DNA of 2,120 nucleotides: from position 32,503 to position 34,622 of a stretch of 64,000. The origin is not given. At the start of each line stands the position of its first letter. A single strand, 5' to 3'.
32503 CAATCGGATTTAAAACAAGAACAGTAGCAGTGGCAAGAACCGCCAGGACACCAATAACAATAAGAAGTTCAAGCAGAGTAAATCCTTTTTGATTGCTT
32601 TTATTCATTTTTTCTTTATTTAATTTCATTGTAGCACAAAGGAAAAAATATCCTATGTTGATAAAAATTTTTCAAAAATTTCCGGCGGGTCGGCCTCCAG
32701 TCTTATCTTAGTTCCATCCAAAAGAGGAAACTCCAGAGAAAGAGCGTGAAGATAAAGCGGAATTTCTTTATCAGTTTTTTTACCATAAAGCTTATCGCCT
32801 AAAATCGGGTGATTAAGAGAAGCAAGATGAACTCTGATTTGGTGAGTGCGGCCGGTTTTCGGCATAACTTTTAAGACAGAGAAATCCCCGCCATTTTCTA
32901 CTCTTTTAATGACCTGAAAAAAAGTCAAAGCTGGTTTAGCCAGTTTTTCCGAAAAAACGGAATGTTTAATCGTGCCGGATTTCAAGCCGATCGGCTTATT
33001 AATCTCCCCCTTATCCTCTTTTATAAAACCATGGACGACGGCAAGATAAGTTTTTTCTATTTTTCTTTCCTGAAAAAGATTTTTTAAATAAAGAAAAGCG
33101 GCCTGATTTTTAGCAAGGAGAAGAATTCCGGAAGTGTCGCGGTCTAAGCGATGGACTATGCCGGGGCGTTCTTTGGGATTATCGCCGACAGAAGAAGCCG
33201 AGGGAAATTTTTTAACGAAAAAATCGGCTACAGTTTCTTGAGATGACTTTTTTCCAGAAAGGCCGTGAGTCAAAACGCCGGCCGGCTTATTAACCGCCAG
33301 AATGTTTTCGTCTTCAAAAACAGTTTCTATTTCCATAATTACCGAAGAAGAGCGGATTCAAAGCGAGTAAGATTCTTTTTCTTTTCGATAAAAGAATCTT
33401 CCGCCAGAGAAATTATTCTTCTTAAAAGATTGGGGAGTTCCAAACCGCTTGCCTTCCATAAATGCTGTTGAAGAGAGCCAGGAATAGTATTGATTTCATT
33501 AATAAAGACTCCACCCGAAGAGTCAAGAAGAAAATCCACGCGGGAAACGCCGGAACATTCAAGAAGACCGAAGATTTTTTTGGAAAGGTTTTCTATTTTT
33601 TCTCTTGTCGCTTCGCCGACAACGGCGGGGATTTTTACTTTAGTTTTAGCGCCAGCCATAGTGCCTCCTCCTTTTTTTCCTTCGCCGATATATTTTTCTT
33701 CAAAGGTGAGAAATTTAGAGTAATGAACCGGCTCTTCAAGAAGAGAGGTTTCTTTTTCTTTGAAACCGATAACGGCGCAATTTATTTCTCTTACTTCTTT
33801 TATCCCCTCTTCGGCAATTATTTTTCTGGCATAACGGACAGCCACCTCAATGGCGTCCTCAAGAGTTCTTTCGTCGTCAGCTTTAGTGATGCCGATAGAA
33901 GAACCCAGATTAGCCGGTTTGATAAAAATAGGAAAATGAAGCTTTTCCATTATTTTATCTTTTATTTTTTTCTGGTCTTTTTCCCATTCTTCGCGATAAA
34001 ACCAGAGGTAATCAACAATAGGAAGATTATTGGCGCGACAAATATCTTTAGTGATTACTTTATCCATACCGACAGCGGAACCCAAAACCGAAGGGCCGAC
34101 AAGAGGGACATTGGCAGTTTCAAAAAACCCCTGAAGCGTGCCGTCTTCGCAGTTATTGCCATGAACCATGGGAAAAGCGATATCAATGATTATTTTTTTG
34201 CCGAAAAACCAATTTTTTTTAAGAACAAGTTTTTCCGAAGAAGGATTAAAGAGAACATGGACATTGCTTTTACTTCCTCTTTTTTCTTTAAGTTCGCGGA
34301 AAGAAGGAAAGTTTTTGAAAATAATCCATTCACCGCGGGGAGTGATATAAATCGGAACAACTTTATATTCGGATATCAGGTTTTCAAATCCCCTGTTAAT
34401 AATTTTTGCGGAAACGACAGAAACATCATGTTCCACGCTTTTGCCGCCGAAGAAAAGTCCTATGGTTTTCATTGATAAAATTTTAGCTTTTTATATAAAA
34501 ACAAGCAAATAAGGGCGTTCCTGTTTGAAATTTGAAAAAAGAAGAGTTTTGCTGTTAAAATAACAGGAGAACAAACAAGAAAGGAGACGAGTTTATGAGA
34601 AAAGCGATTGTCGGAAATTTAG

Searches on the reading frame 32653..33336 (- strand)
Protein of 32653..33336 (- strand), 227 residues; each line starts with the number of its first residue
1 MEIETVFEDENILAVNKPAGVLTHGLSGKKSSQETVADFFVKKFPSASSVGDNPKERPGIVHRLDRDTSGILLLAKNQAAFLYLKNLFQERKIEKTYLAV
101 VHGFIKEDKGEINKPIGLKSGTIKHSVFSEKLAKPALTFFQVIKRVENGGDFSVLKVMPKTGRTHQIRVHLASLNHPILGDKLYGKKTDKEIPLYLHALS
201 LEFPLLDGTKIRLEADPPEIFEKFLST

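Call 10: search_protein_families(library=ncbifam, proteins=[window:32653-33336:-], max_evalue=0.01)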
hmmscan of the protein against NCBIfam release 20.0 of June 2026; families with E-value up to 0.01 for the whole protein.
window:32653-33336:- (227 aa): 8 families
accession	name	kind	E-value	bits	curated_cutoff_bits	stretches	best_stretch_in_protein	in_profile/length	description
TIGR00005.1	rluA_subfam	subfamily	1.2e-57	195.5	192.7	1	3-222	73-291/298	RluA family pseudouridine synthase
NF008385.0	PRK11180.1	equivalog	2.8e-36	125.5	351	1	2-188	83-257/325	23S rRNA pseudouridine(1911/1915/1917) synthase RluD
NF008321.0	PRK11112.1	equivalog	6.6e-33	114.1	328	1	3-189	2-186/257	tRNA pseudouridine(65) synthase TruC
TIGR01621.1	RluA-like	hypoth_equivalog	5.4e-31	107.5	222.3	1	3-207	2-187/217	TIGR01621 family pseudouridine synthase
NF008249.0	PRK11025.1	equivalog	6.7e-29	100.8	378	1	5-216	95-301/317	23S rRNA pseudouridine(955/2504/2580) synthase RluC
NF007543.0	PRK10158.1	equivalog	4.3e-26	91.9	286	1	6-199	17-198/219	bifunctional tRNA pseudouridine(32) synthase/23S rRNA pseudouridine(746) synthase RluA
TIGR00093.1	TIGR00093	subfamily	2.6e-08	33.8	109.3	1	61-179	34-136/161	pseudouridine synthase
TIGR01431.1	adm_rel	subfamily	0.0018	17.2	315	1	118-175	37-94/479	adenosine deaminase-related growth factor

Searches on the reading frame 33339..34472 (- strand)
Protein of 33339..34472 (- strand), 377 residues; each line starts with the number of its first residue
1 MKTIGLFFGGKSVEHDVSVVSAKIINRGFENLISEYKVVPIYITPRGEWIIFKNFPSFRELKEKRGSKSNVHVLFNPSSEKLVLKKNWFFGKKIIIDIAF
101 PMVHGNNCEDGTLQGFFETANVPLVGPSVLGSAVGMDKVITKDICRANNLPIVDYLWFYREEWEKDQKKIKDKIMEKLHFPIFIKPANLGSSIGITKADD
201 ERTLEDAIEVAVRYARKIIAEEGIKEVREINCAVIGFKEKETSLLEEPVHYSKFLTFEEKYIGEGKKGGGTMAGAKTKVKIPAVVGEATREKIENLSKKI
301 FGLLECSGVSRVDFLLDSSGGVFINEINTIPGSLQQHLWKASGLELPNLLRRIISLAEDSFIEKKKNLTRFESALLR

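Call 10: search_protein_families(library=ncbifam, proteins=[window:33339-34472:-], max_evalue=0.01)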
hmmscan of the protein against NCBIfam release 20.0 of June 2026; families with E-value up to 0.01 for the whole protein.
window:33339-34472:- (377 aa): 48 families (the best 25 are shown)
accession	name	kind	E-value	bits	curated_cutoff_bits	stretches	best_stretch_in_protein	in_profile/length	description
NF002528.0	PRK01966.1-4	subfamily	8.7e-94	314.3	262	1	2-360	5-361/366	D-alanine--D-alanine ligase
NF002526.0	PRK01966.1-2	equivalog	2.9e-86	289.6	449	1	3-370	5-360/362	D-alanine--D-alanine ligase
TIGR01205.1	D_ala_D_alaTIGR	subfamily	1.1e-80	271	245.65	1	4-357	2-317/318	D-alanine--D-alanine ligase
NF002525.0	PRK01966.1-1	equivalog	5.1e-73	246.1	457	1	3-360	5-353/364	D-alanine--D-alanine ligase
NF000091.3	D_ala_D_ser_VanG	exception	4.1e-67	226.5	495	1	2-357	1-343/344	D-alanine--D-serine ligase VanG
NF002529.0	PRK01966.1-5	equivalog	9.6e-64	215.5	472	1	2-366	4-345/348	D-alanine--D-alanine ligase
NF002527.0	PRK01966.1-3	equivalog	6.2e-63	213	310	1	2-341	3-308/332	D-alanine--D-alanine ligase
NF000207.3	D_ala_D_ser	equivalog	1.1e-55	189.2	520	1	2-359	1-341/342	D-alanine--D-serine ligase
NF011171.0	PRK14573.1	equivalog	6.3e-54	183.1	1015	1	3-334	453-759/809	bifunctional UDP-N-acetylmuramate--L-alanine ligase/D-alanine--D-alanine ligase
NF011168.0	PRK14570.1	equivalog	2.2e-53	182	505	1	2-368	3-357/364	D-alanyl-alanine synthetase A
NF000206.1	D_ala_D_lac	equivalog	1.1e-52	179.1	550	1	4-357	6-340/342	D-alanine--(R)-lactate ligase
NF002378.0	PRK01372.1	subfamily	2.5e-51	174.2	243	1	93-358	56-302/305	D-alanine--D-alanine ligase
NF000032.1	D_ala_D_ser_VanL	exception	4.7e-44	151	750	1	2-361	5-347/349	D-alanine--D-serine ligase VanL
NF012217.1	D_ala_D_lac_VanA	exception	9.9e-44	149.9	775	1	4-357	6-340/343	D-alanine--(R)-lactate ligase VanA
NF012214.1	D_ala_D_ser_VanC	exception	1.9e-43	149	650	1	1-359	1-347/350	D-alanine--D-serine ligase VanC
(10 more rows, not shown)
